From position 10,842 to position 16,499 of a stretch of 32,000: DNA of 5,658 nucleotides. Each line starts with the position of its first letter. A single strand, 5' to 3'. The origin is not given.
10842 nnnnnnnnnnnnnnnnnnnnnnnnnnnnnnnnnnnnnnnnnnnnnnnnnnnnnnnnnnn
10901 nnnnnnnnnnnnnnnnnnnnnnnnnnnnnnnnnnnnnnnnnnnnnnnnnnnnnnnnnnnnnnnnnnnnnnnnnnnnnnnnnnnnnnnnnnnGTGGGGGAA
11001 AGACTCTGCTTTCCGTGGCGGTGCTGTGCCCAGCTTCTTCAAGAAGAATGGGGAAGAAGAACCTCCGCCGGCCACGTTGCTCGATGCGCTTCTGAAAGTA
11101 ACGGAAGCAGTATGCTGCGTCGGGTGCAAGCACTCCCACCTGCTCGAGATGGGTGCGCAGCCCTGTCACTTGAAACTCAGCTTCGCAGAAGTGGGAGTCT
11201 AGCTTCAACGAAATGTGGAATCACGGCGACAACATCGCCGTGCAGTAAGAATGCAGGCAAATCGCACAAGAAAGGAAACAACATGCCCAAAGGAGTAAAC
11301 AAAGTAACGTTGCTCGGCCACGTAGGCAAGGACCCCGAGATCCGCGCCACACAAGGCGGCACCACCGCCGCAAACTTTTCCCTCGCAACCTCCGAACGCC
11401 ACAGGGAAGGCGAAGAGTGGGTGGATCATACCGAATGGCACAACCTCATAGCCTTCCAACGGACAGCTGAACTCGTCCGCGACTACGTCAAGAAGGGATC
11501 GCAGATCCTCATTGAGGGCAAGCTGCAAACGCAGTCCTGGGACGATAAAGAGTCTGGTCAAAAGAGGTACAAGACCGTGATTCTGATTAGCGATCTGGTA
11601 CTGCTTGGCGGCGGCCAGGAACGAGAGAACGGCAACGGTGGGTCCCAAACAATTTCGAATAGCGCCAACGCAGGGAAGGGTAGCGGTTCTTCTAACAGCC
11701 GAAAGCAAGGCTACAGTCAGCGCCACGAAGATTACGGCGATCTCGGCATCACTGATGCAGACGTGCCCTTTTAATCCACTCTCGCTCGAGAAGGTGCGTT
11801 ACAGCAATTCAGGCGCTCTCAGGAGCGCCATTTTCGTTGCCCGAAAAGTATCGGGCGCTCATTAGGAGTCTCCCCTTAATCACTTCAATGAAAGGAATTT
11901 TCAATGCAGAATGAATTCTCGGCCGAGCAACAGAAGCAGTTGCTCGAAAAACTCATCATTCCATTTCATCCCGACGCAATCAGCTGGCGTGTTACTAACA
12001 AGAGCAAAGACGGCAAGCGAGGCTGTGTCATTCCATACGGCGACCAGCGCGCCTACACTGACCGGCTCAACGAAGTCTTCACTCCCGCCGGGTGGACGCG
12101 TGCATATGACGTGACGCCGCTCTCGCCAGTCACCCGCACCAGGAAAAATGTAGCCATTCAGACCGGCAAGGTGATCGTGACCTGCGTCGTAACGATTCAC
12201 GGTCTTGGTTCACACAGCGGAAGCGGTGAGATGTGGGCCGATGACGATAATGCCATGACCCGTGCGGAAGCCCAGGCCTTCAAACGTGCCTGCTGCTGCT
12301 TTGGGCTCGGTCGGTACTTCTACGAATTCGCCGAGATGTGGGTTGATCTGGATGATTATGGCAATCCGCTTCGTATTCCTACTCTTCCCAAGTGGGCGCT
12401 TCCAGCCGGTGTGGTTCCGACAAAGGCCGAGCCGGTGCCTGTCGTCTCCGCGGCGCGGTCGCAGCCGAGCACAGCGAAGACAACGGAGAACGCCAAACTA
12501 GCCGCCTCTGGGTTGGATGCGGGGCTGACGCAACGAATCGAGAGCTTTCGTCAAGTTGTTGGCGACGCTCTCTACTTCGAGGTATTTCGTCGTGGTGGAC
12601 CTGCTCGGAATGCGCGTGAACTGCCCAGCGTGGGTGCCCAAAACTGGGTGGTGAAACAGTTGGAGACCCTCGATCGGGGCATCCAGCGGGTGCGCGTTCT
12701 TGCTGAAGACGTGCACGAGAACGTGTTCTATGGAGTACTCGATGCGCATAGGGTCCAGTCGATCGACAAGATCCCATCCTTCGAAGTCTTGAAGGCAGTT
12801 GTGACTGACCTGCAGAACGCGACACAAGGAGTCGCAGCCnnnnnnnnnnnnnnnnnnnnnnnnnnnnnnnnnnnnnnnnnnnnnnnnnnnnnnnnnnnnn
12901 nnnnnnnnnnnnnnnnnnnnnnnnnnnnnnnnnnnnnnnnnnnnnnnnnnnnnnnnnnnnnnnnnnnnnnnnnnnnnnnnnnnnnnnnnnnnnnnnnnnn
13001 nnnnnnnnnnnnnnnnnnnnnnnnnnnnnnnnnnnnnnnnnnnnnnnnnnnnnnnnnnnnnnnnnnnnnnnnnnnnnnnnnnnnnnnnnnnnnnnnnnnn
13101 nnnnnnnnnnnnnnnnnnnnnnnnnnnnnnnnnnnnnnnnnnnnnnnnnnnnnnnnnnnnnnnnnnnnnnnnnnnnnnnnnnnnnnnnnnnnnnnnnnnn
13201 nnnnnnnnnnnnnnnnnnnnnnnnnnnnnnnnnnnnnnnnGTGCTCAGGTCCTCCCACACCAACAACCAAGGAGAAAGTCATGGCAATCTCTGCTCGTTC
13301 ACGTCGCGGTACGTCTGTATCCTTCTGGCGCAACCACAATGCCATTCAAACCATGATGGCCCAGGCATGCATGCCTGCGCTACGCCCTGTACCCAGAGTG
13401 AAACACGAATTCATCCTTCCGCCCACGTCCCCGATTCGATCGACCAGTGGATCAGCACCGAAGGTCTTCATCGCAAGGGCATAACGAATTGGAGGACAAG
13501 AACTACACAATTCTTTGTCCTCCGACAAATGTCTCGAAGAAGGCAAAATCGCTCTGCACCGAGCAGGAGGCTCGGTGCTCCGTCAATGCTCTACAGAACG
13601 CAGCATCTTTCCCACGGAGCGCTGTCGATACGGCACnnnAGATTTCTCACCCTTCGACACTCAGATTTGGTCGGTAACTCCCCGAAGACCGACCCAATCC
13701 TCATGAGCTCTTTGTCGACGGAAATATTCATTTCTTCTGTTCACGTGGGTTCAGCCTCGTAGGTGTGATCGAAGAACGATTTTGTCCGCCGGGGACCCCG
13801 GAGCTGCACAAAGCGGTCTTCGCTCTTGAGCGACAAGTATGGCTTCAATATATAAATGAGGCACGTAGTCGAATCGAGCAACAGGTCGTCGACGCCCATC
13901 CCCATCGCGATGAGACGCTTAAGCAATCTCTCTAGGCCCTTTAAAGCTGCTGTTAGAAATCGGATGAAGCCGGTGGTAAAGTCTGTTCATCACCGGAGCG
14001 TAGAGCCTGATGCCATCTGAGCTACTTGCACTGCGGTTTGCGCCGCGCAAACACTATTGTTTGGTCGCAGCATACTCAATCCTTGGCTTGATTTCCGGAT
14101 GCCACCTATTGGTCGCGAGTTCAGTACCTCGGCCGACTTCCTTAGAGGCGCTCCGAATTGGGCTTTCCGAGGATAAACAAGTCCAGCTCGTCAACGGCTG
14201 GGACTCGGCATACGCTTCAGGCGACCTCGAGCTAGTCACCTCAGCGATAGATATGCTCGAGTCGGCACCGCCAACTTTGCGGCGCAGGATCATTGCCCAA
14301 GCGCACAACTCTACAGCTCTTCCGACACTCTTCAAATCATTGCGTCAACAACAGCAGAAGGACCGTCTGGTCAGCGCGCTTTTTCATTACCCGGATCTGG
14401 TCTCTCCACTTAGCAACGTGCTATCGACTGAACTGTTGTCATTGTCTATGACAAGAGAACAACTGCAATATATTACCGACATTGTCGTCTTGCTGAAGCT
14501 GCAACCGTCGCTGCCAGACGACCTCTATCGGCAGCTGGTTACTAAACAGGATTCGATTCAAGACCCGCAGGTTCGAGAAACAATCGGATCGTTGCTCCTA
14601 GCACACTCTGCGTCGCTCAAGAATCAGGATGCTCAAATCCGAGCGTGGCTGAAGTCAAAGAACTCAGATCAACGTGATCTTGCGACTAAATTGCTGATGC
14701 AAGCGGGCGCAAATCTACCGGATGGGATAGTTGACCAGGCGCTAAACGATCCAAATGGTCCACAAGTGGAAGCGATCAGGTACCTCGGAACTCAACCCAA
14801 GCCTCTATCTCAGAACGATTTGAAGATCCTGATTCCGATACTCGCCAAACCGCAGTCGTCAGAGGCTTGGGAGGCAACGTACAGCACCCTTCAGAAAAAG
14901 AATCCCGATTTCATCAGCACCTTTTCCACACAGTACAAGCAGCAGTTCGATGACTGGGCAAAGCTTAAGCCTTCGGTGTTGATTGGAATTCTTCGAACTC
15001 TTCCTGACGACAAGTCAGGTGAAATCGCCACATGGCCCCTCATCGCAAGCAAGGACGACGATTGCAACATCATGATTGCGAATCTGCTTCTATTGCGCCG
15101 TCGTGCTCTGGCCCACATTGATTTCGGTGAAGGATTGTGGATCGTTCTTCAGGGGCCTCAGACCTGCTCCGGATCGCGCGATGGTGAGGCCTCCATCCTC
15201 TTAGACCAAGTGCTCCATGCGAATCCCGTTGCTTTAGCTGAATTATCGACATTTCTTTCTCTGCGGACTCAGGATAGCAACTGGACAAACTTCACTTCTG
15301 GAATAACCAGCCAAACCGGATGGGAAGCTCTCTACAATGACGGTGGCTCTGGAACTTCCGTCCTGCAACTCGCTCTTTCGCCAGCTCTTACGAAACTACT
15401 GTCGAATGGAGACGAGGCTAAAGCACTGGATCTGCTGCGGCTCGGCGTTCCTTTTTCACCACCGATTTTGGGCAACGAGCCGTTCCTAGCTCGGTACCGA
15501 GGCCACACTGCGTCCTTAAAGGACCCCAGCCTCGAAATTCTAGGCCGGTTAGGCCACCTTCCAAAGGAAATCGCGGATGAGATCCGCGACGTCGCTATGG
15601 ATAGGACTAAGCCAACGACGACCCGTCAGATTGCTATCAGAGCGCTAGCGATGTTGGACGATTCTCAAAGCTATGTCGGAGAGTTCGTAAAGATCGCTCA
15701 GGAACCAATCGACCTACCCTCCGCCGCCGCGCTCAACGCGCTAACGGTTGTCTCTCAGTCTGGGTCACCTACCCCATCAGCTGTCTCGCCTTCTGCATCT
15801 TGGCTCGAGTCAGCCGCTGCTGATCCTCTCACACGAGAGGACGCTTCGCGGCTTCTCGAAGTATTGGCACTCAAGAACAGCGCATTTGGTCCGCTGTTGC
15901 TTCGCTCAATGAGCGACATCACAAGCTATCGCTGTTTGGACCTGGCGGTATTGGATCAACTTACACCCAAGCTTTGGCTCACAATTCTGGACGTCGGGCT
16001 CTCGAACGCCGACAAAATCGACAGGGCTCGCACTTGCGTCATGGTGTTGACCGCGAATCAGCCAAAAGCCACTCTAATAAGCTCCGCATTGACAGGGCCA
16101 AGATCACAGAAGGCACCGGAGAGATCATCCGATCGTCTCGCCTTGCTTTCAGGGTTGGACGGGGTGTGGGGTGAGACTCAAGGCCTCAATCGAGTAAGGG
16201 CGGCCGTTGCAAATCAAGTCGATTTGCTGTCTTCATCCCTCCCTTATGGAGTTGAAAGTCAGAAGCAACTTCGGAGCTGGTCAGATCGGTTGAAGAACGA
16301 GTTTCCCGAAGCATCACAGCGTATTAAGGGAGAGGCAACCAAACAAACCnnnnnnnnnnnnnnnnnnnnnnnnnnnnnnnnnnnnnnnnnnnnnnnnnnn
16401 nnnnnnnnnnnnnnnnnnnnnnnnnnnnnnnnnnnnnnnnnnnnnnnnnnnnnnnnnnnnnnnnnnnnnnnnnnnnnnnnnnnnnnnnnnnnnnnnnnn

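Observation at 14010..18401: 1463-aa NACHT protein with inverted, apparently envelope-spanning architecture (lipobox - HEAT-like solenoid - TM - NACHT - coiled coil - unknown domain)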

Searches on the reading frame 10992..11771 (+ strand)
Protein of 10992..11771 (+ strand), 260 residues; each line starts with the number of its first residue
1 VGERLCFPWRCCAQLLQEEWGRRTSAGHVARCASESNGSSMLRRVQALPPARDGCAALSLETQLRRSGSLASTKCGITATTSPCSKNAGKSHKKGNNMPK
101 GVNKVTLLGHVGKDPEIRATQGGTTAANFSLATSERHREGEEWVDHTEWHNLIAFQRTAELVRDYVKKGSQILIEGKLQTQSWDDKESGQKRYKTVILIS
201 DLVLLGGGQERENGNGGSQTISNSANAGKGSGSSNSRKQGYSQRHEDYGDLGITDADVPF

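Call 11: search_protein_families(library=pfam, proteins=[window:10992-11771:+], max_evalue=0.01)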
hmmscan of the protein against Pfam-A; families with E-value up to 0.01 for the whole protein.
window:10992-11771:+ (260 aa): 1 family
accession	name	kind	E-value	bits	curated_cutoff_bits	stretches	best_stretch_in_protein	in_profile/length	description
PF00436.31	SSB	-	4.9e-31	107.3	26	1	102-203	1-102/104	Single-strand binding protein family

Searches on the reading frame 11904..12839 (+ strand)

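Call 4: search_protein_families(library=pfam, proteins=[window:11904-12839:+], max_evalue=0.1)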
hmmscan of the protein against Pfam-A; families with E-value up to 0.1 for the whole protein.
window:11904-12839:+ (312 aa): 2 families
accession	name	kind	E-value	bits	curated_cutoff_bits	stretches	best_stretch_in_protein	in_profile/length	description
PF04098.21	Rad52_Rad22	-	6.3e-13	49.4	20.3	1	10-150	2-145/153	Rad52/22 family double-strand break repair protein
PF24386.1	DUF7540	-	0.052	14.2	27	0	238-272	13-48/61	Domain of unknown function (DUF7540)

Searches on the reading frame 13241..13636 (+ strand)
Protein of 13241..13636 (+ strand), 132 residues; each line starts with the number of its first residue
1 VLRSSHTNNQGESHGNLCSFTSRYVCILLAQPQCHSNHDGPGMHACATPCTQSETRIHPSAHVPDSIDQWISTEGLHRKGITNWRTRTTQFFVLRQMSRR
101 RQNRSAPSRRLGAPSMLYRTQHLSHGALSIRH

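Call 4: search_protein_families(library=pfam, proteins=[window:13241-13636:+], max_evalue=0.1)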
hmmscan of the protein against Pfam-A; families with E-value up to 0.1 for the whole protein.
window:13241-13636:+ (132 aa): 0 families

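Call 5: search_protein_families(library=padloc, proteins=[window:13241-13636:+], max_evalue=0.1)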
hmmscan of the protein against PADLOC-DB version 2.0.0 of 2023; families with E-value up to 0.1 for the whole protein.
window:13241-13636:+ (132 aa): 0 families

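Call 6: search_protein_families(library=ncbifam, proteins=[window:13241-13636:+], max_evalue=0.1)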
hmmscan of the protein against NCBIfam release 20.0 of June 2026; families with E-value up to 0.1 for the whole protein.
window:13241-13636:+ (132 aa): 0 families

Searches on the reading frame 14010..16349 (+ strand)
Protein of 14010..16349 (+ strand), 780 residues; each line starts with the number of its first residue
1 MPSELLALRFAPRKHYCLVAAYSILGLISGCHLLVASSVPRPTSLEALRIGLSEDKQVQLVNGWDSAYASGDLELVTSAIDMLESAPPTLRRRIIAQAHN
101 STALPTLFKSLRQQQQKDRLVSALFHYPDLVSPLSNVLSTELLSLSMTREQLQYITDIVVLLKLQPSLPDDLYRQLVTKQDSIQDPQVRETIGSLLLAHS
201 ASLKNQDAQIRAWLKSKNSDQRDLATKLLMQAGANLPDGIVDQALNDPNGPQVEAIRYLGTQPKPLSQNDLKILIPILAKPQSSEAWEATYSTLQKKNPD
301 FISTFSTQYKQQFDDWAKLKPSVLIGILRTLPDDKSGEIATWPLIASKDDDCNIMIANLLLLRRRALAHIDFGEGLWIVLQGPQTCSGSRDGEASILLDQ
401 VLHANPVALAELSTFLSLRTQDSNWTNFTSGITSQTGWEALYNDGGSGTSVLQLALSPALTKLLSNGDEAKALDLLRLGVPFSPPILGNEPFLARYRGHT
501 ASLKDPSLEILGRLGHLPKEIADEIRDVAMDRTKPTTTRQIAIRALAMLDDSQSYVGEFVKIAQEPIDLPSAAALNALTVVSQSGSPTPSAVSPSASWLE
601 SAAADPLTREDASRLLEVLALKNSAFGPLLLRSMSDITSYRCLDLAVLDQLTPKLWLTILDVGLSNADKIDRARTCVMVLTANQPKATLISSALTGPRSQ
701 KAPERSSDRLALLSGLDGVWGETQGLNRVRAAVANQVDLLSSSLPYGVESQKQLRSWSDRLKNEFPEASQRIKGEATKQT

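Call 7: search_protein_families(library=pfam, proteins=[window:14010-16349:+], max_evalue=10)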
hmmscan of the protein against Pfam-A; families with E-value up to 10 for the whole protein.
seq(780 aa): 1 family
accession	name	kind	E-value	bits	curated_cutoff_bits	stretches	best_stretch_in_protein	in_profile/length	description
PF19871.4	DUF6344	-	0.19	12.3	35.6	1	87-102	2-17/34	Family of unknown function (DUF6344)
